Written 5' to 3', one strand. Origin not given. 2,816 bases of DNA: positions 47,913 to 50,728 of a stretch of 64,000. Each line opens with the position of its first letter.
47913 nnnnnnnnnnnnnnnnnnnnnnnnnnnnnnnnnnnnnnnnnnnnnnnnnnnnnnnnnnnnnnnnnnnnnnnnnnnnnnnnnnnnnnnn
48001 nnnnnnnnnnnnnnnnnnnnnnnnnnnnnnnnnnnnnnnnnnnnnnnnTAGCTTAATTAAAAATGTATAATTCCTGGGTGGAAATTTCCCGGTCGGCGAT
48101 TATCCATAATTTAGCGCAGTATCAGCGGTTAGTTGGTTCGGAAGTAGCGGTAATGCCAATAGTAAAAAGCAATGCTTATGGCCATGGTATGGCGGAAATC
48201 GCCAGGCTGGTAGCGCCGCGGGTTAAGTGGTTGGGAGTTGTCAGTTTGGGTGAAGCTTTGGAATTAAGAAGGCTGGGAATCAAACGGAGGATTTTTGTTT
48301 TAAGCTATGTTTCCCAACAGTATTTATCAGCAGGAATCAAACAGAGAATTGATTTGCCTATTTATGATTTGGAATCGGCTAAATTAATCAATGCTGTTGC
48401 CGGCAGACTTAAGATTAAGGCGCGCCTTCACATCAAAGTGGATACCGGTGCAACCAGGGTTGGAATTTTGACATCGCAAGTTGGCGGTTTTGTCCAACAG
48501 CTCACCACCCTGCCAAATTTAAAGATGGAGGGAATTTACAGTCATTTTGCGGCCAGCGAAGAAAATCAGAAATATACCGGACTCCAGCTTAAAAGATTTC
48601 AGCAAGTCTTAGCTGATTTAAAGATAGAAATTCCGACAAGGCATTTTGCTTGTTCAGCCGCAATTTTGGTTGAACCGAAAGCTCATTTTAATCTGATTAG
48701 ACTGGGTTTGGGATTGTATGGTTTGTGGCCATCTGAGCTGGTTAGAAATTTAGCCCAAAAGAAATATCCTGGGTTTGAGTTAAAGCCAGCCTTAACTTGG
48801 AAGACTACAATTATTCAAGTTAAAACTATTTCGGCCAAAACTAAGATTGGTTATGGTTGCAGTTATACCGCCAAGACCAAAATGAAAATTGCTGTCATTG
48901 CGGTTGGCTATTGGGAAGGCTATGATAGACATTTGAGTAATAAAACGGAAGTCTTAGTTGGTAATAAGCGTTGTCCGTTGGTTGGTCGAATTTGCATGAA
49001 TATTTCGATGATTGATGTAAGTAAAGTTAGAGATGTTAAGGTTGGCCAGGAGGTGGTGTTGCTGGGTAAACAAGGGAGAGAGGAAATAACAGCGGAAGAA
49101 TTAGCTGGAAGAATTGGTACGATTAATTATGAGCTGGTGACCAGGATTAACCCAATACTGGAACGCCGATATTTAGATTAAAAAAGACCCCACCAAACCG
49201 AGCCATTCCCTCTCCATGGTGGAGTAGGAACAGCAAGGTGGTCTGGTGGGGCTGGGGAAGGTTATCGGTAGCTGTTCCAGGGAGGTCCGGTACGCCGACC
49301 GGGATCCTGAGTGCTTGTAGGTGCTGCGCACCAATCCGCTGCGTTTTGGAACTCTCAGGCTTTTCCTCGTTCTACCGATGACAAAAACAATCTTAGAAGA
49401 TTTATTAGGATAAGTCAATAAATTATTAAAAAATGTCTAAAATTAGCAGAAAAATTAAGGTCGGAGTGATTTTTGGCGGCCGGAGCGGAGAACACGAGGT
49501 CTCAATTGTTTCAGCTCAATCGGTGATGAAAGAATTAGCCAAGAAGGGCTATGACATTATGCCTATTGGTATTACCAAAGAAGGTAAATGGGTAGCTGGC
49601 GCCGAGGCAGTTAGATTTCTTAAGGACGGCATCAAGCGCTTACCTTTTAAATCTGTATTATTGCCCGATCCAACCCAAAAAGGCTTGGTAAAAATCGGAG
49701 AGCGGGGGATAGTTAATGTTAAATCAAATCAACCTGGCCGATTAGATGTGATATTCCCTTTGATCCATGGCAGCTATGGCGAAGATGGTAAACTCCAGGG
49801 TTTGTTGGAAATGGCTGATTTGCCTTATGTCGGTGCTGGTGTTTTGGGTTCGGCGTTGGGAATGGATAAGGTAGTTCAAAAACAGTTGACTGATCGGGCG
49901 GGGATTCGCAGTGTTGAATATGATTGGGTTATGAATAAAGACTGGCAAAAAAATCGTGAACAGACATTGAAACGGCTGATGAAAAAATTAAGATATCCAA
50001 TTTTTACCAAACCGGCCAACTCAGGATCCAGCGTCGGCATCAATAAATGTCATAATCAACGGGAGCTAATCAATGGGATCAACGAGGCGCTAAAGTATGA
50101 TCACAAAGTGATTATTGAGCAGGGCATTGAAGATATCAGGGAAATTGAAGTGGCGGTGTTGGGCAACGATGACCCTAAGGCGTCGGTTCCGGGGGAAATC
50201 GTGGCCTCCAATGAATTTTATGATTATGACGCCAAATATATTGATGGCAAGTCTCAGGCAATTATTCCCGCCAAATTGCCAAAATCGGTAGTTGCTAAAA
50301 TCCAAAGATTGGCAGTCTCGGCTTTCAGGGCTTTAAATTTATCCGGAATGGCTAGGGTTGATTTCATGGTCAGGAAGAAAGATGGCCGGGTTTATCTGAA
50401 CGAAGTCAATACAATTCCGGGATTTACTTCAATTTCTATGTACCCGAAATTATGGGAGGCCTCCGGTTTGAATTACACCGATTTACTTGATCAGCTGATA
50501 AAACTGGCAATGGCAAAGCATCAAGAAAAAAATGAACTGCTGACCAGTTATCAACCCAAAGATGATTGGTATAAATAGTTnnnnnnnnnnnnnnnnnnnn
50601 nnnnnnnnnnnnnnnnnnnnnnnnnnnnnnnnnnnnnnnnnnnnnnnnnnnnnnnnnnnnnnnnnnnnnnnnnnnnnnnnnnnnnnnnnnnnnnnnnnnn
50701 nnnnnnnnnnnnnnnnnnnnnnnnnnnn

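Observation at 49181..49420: Antisense-oriented, promoter-to-terminator small RNA gene between alr and ddl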

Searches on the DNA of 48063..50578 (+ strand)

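Call 4: search_rna_families(source=window, start=49100, end=49500, threshold=evalue, max_evalue=10, show_alignments=4)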
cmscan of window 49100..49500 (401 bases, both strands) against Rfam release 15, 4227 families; matches with E-value up to 10: 2.
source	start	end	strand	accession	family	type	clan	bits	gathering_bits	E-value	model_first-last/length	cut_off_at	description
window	49186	49253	-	RF03634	mir-3524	Gene; miRNA;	-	15.5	99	2.1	1-84/84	no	mir-3524 microRNA precursor family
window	49185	49261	-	RF00793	mir-497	Gene; miRNA;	-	15.5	62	2.7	1-85/85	no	mir-497 microRNA precursor family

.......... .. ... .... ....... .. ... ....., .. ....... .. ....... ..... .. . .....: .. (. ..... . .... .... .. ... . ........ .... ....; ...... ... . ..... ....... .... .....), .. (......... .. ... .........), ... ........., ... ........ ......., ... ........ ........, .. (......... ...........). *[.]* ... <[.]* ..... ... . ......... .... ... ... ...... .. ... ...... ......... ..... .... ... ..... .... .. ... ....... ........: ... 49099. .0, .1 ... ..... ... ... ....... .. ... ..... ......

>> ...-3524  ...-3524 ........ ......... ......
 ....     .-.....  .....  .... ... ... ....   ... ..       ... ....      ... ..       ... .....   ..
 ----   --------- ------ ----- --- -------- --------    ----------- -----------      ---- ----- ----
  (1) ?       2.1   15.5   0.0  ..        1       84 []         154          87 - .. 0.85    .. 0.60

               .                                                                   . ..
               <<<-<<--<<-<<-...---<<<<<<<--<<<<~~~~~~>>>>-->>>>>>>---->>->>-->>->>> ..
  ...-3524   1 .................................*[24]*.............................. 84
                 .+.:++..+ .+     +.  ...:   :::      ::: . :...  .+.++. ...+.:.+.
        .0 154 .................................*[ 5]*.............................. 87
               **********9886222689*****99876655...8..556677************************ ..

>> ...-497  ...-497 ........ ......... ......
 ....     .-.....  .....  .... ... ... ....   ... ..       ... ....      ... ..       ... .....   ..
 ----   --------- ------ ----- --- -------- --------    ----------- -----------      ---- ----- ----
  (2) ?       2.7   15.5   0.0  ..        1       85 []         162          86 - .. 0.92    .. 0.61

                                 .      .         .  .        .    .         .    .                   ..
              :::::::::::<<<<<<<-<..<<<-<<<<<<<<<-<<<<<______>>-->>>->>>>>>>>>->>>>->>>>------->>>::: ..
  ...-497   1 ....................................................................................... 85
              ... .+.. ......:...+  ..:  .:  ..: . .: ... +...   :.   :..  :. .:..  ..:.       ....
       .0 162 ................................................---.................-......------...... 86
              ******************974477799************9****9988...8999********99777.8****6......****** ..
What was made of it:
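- On 6S RNA: Nothing but two chance miRNA hits at E<=10 in 49100-49500 (call 4).
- On SRP RNA (4.5S / large bacterial SRP): No Rfam SRP hit at E<=10 (call 4).
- No Rfam cis-regulatory family matches (call 4).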

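Call 15: search_rna_families(sources=[L001, L002, L003, L004, L005, L006, L008, L046, L076], threshold=gathering)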
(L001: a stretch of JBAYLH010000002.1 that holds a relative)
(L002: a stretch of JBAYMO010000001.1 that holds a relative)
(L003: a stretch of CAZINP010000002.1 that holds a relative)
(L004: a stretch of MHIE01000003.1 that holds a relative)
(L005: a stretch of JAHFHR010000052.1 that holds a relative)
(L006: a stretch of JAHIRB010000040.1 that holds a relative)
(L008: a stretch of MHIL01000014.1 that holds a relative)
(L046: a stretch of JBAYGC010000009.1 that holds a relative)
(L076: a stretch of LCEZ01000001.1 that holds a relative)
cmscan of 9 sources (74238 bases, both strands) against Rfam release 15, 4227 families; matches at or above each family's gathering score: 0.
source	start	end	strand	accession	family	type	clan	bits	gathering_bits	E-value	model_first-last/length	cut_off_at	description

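Call 16: search_rna_families(source=L003, start=3600, end=4050, threshold=evalue, max_evalue=10, show_alignments=2)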
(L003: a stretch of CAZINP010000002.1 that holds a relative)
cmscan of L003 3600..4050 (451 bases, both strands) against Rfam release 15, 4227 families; matches with E-value up to 10: 3.
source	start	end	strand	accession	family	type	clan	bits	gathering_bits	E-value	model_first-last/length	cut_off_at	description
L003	3634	3667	+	RF01375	CRISPR-DR62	Gene; CRISPR;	-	19.1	45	8.7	1-37/37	no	CRISPR RNA direct repeat element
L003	3698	3744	+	RF01098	RF_site9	Cis-reg; frameshift_element;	-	17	70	1.9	1-50/50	no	Gag/pro ribosomal frameshift site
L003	3604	3674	-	RF01456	VrrA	Gene; antisense;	-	14.2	50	8.1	1-140/140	no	Vibrio regulatory RNA of OmpA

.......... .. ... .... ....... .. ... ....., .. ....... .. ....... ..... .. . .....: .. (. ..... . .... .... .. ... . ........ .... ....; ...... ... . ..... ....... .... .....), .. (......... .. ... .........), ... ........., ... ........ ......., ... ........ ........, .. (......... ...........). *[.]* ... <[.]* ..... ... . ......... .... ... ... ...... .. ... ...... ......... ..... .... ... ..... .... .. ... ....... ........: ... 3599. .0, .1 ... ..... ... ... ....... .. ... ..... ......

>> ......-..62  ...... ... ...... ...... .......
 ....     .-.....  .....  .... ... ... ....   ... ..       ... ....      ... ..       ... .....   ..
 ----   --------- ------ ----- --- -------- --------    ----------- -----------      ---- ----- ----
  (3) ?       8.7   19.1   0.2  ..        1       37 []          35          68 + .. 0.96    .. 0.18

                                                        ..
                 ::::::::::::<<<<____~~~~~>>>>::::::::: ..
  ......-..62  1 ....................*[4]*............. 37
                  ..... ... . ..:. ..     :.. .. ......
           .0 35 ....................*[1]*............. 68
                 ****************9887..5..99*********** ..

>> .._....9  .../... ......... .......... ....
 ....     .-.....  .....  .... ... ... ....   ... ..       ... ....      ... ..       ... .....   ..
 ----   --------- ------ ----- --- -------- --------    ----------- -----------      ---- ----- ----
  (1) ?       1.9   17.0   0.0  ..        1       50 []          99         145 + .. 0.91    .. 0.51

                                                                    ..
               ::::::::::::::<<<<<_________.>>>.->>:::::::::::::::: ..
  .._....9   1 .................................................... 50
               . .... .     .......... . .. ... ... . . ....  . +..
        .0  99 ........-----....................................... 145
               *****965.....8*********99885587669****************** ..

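Call 25: search_rna_families(sources=[L081, L082, L083, L084, L085], threshold=evalue, max_evalue=1)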
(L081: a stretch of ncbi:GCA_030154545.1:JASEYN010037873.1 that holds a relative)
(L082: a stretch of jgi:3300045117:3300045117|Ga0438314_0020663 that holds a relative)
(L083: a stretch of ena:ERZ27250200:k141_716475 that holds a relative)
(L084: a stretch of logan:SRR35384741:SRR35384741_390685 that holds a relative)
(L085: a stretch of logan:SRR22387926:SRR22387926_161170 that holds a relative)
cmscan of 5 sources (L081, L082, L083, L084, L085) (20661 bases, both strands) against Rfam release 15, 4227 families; matches with E-value up to 1: 11.
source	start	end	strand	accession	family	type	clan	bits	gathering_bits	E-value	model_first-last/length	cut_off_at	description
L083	1228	1305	+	RF03370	mir-2566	Gene; miRNA;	-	28.9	86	0.088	1-83/83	no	mir-2566 microRNA precursor family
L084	126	203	+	RF03370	mir-2566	Gene; miRNA;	-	28.9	86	0.088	1-83/83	no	mir-2566 microRNA precursor family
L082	1383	1478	-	RF01005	MIR530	Gene; miRNA;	-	27.1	85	0.21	30-145/172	no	MIR530 microRNA precursor family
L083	4111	4206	-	RF01005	MIR530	Gene; miRNA;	-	27.1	85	0.21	30-145/172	no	MIR530 microRNA precursor family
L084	3009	3104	-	RF01005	MIR530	Gene; miRNA;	-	27.1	85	0.21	30-145/172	no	MIR530 microRNA precursor family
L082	1383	1478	+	RF01005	MIR530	Gene; miRNA;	-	25.8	85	0.41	30-145/172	no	MIR530 microRNA precursor family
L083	4111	4206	+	RF01005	MIR530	Gene; miRNA;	-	25.8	85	0.41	30-145/172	no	MIR530 microRNA precursor family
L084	3009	3104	+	RF01005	MIR530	Gene; miRNA;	-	25.8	85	0.41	30-145/172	no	MIR530 microRNA precursor family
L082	179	293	-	RF01822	RsaJ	Gene; sRNA;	-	24.6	100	0.033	1-287/287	no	RNA Staph. aureus A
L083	2907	3021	-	RF01822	RsaJ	Gene; sRNA;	-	24.6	100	0.033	1-287/287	no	RNA Staph. aureus A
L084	1805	1919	-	RF01822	RsaJ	Gene; sRNA;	-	24.6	100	0.033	1-287/287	no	RNA Staph. aureus A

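Call 37: search_rna_families(sources=[L086, L088, L089, L091, L094, L097, L099, L100], threshold=evalue, max_evalue=0.1)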
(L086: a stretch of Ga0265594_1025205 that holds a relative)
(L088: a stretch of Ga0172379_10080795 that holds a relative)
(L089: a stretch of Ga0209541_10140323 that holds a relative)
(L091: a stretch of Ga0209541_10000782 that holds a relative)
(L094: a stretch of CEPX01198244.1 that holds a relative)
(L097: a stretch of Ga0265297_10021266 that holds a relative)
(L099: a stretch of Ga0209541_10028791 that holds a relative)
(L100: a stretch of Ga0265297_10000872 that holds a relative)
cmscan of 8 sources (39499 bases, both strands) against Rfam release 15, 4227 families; matches with E-value up to 0.1: 2.
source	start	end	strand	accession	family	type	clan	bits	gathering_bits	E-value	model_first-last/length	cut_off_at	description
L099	2854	2972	-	RF03792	MIR6462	Gene; miRNA;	-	38.2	96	0.0021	1-119/119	no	MIR6462 microRNA precursor family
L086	1136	1203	-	RF03623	mir-1252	Gene; miRNA;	-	34.3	70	0.031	1-65/65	no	mir-1252 microRNA precursor family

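Call 52: build_rna_model(alignment_id=A2)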
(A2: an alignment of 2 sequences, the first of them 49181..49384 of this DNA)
Model R1 built from alignment A2 (2 sequences, 205 columns); structure: RNAalifold consensus.
model positions 205; base pairs 58; branch points 3; effective number of sequences 0.73; information 0.59 bits per position. Calibrated on 0.2 Mb of random sequence (short: E-values are rough).
structure used (alignment columns):
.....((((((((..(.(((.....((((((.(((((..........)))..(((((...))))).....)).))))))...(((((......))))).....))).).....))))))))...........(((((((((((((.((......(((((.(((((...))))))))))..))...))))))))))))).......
